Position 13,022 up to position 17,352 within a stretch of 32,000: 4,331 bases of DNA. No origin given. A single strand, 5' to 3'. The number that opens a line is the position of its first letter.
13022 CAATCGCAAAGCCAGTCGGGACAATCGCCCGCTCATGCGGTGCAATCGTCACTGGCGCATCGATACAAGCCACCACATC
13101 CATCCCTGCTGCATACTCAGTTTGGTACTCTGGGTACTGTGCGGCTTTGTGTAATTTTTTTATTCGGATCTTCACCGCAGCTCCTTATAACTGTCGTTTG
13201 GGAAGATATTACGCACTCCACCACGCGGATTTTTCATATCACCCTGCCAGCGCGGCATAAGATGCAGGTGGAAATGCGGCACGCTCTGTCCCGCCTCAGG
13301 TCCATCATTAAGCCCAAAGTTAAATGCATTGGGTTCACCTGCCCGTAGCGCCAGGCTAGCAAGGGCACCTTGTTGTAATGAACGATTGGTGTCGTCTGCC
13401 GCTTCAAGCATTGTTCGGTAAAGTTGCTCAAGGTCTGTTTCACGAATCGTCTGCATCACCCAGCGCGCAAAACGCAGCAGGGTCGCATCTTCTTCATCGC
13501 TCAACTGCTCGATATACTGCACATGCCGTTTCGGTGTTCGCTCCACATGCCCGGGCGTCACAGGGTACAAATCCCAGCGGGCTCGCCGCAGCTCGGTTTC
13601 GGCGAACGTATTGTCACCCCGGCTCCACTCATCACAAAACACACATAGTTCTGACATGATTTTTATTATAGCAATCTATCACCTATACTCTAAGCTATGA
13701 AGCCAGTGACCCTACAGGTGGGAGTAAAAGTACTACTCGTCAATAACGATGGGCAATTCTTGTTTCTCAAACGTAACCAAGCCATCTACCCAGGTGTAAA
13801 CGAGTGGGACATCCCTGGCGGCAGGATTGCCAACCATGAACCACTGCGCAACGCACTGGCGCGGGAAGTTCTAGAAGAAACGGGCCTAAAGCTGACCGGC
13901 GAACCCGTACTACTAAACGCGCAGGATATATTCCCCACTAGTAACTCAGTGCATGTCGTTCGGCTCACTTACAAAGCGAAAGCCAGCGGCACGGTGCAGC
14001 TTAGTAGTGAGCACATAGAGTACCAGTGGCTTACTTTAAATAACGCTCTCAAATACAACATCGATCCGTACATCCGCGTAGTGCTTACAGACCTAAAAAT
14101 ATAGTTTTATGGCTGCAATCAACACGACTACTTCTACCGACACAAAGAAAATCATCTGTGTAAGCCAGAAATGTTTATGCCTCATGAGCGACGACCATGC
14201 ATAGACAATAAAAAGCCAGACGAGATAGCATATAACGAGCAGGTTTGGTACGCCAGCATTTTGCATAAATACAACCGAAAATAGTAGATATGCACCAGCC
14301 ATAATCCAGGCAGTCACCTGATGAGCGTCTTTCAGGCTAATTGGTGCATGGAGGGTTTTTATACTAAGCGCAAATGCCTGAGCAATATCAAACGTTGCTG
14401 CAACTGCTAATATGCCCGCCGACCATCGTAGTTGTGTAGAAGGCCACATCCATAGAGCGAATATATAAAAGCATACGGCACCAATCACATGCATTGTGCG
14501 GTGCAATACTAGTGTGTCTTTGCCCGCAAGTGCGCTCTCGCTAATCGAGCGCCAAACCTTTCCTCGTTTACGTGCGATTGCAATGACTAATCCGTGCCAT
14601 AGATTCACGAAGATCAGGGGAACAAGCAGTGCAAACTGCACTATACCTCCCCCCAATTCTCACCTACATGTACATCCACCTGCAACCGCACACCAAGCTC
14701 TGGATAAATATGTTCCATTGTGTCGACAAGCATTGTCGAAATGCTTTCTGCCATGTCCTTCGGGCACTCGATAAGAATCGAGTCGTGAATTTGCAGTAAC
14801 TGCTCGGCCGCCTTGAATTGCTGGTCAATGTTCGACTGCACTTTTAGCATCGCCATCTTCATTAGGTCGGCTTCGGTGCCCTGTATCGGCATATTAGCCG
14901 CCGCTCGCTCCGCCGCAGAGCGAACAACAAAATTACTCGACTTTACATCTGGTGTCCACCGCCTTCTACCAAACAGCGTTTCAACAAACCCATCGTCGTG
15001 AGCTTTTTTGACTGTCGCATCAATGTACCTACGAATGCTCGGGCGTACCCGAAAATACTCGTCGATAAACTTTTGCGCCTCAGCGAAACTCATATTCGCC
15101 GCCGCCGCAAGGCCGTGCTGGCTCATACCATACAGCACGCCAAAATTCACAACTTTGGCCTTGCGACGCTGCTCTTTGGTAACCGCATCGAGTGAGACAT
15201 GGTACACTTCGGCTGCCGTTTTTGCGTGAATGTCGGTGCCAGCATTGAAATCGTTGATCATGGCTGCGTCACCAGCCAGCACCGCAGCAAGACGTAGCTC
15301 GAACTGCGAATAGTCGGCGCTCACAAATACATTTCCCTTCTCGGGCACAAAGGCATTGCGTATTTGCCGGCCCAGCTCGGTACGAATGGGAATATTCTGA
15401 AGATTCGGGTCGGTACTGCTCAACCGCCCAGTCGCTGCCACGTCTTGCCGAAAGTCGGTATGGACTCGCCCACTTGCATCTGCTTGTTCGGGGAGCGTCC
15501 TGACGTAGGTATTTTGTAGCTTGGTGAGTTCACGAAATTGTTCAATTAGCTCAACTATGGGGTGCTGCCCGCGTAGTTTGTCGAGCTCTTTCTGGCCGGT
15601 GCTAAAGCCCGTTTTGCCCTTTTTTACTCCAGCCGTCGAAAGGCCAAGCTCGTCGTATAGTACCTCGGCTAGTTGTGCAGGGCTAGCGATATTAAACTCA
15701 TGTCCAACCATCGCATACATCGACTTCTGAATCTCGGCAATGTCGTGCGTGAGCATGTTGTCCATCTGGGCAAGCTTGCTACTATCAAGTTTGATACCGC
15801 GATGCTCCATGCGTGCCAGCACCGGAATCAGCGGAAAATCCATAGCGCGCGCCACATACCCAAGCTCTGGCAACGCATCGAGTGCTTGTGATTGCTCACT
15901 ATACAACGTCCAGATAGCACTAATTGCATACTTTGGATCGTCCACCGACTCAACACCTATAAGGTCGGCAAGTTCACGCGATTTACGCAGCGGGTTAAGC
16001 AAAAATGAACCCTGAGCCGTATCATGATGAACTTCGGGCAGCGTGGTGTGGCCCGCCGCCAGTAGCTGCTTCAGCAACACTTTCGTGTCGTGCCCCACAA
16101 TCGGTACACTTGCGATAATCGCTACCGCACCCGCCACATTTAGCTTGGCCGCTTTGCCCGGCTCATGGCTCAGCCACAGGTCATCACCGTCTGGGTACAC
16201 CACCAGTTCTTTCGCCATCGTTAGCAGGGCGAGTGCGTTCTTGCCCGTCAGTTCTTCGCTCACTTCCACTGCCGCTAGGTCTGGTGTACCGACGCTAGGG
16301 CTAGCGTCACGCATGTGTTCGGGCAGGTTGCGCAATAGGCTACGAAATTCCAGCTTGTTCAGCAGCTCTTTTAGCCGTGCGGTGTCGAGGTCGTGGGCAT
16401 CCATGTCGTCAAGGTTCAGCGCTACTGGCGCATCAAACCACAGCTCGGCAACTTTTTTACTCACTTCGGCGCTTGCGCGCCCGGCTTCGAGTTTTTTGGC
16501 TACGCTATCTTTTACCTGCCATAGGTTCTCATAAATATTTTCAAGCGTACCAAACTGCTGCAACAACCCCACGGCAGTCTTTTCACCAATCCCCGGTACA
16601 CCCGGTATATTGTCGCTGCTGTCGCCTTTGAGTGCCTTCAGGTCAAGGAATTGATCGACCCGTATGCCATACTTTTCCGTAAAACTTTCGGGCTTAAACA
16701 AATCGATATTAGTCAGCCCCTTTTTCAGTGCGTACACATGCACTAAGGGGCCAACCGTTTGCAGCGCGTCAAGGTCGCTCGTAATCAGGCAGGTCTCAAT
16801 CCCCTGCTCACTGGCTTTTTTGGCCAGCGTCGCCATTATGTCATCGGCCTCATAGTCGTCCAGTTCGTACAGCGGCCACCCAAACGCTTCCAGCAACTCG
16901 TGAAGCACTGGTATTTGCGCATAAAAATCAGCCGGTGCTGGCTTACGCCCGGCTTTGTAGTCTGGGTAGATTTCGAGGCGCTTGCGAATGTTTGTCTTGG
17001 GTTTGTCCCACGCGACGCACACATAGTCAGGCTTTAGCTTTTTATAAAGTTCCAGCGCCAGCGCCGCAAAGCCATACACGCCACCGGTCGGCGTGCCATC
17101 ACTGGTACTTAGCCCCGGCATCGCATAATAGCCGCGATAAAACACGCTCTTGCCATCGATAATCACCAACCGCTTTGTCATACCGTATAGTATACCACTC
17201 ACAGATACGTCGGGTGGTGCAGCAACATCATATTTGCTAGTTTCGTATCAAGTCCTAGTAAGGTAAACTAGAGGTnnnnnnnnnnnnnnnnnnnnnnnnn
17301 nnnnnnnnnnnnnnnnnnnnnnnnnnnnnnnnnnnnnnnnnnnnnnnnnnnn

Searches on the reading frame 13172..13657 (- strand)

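Call 80: search_protein_families(library=pfam, proteins=[window:13172-13657:-], max_evalue=0.001)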
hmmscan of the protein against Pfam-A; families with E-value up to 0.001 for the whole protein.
window:13172-13657:- (161 aa): 2 families
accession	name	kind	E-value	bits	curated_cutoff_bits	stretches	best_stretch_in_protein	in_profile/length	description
PF01230.28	HIT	-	4e-14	53.5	21.5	1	16-137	7-96/98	HIT domain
PF11969.13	DcpS_C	-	0.00046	21.1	24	0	29-134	28-100/114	Scavenger mRNA decapping enzyme C-term binding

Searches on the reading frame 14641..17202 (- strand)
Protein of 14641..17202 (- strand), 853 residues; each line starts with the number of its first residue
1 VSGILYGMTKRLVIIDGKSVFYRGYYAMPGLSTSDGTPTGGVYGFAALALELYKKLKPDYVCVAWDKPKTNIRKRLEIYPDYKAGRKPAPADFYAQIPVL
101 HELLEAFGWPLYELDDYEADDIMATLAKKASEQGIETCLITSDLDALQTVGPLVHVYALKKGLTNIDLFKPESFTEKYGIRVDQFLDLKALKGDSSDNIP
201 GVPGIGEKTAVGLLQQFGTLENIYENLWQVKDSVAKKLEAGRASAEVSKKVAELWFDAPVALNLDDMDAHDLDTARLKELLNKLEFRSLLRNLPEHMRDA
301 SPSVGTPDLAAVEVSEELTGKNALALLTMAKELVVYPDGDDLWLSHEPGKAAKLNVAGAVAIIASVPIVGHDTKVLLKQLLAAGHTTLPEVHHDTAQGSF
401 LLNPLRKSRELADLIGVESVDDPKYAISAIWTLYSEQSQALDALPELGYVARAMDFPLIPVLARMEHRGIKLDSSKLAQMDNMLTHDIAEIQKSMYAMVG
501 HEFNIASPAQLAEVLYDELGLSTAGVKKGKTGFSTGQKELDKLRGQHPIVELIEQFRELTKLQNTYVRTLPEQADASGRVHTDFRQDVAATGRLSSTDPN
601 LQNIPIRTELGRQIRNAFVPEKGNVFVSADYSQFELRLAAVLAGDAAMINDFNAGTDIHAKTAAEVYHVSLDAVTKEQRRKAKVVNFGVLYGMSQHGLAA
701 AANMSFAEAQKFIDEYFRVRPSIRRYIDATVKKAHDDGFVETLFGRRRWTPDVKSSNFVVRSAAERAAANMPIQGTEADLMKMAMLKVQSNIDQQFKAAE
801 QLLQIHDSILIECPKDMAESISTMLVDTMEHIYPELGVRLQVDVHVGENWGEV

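Call 79: search_protein_families(library=pfam, proteins=[window:14641-17202:-], max_evalue=0.001)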
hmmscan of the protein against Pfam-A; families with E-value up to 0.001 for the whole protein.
window:14641-17202:- (853 aa): 3 families
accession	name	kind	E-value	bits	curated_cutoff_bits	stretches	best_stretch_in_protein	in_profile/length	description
PF00476.26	DNA_pol_A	-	3.5e-141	471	34.3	1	476-852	3-381/381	DNA polymerase family A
PF02739.22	5_3_exonuc_N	-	4.6e-48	163.5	34.3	1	11-179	1-164/164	5'-3' exonuclease, N-terminal resolvase-like domain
PF01367.25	5_3_exonuc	-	7.4e-30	103.7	40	1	182-274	3-96/97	5'-3' exonuclease, C-terminal SAM fold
